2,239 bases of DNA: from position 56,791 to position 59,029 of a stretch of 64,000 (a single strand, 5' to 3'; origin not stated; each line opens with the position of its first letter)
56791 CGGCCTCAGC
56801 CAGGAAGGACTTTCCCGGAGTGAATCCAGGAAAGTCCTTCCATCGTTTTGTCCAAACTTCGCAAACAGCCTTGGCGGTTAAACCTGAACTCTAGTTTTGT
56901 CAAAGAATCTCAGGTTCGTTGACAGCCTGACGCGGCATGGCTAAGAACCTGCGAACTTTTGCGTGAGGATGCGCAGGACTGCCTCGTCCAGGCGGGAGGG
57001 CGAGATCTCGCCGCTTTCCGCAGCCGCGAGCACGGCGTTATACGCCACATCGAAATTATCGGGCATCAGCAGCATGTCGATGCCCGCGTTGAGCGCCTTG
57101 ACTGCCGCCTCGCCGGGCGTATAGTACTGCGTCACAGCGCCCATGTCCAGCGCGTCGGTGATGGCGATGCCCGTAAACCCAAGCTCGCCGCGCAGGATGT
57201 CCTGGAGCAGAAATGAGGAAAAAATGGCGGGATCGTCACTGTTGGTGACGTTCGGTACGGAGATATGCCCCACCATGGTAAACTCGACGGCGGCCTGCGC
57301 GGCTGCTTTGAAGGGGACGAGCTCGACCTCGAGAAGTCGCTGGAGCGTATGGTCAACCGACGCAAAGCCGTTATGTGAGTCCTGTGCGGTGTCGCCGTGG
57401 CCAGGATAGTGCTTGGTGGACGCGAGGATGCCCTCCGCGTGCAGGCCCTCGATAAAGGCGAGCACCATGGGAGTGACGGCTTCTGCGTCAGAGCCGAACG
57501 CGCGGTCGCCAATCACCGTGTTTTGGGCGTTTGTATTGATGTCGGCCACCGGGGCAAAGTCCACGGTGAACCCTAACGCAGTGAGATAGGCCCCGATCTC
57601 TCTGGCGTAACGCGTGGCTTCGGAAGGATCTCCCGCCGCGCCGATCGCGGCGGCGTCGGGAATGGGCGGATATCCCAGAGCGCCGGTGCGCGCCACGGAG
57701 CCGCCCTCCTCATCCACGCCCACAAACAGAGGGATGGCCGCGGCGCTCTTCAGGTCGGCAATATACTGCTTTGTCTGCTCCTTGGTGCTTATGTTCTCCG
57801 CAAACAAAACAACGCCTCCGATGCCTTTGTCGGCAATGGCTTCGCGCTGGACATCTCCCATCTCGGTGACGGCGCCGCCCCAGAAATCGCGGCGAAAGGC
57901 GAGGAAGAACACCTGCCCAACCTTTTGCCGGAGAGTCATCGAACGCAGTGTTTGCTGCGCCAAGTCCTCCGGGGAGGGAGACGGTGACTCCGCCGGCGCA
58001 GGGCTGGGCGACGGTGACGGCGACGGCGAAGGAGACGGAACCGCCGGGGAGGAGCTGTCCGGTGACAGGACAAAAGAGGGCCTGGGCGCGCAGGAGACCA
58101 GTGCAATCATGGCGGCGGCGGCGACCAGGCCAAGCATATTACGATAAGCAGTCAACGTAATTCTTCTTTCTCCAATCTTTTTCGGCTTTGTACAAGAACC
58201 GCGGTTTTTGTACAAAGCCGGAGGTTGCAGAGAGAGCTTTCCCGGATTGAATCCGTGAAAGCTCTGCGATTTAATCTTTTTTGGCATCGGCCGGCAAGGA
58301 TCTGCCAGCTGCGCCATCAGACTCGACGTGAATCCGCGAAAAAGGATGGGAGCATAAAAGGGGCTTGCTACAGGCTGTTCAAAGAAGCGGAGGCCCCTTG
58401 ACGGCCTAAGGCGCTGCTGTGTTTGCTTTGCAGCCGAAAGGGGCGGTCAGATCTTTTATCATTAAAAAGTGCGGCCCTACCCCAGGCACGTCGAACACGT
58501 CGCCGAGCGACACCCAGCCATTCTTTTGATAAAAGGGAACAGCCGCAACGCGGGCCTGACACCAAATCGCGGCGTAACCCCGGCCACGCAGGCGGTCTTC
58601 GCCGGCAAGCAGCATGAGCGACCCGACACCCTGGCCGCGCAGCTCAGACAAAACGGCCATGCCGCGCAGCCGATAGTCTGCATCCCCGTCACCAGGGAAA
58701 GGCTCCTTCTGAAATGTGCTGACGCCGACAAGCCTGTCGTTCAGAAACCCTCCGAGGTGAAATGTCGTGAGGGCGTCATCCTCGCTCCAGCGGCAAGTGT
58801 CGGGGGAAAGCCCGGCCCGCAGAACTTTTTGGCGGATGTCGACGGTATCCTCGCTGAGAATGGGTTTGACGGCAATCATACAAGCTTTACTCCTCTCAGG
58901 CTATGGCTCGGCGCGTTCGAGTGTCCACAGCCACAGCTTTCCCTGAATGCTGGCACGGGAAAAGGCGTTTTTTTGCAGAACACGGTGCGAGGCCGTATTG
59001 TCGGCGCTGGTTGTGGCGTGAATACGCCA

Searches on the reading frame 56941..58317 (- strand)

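Call 24: search_protein_families(library=pfam, proteins=[window:56941-58317:-])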
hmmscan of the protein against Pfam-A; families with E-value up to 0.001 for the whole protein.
window:56941-58317:- (458 aa): 1 family
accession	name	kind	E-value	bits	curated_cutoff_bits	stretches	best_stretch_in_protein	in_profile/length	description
PF00933.27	Glyco_hydro_3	-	9.1e-80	268.9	27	1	128-452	1-315/316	Glycosyl hydrolase family 3 N terminal domain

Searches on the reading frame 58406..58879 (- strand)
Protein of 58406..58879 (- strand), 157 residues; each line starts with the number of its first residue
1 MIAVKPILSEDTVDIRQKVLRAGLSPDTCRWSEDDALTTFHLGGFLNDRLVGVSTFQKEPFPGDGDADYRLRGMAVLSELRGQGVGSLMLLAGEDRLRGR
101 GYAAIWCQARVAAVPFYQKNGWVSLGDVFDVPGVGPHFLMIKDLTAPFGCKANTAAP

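Call 24: search_protein_families(library=pfam, proteins=[window:58406-58879:-])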
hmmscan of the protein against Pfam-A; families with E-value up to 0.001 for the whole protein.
window:58406-58879:- (157 aa): 3 families
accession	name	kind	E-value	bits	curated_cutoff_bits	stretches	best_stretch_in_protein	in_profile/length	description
PF00583.31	Acetyltransf_1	-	6.6e-12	46.2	20.7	1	26-122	22-116/116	Acetyltransferase (GNAT) family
PF13508.13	Acetyltransf_7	-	1.6e-08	35.2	27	1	50-123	14-83/84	Acetyltransferase (GNAT) domain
PF13673.13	Acetyltransf_10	-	1.6e-08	35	23.6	1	41-133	33-118/128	Acetyltransferase (GNAT) domain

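Call 85: find_encoding_contigs(protein=window:58406-58879:-, flank=3000, max_places=5)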
Protein window:58406-58879:- (157 aa): 1 contig read that carries it; 1 place shown.
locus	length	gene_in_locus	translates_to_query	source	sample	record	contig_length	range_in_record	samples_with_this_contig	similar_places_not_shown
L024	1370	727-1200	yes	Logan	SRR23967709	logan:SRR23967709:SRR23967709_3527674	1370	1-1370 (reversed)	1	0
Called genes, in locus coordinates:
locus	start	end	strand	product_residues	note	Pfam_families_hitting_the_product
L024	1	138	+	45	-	?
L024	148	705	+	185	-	PF13302:Acetyltransf_3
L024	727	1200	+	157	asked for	PF00583:Acetyltransf_1, PF13673:Acetyltransf_10, PF13508:Acetyltransf_7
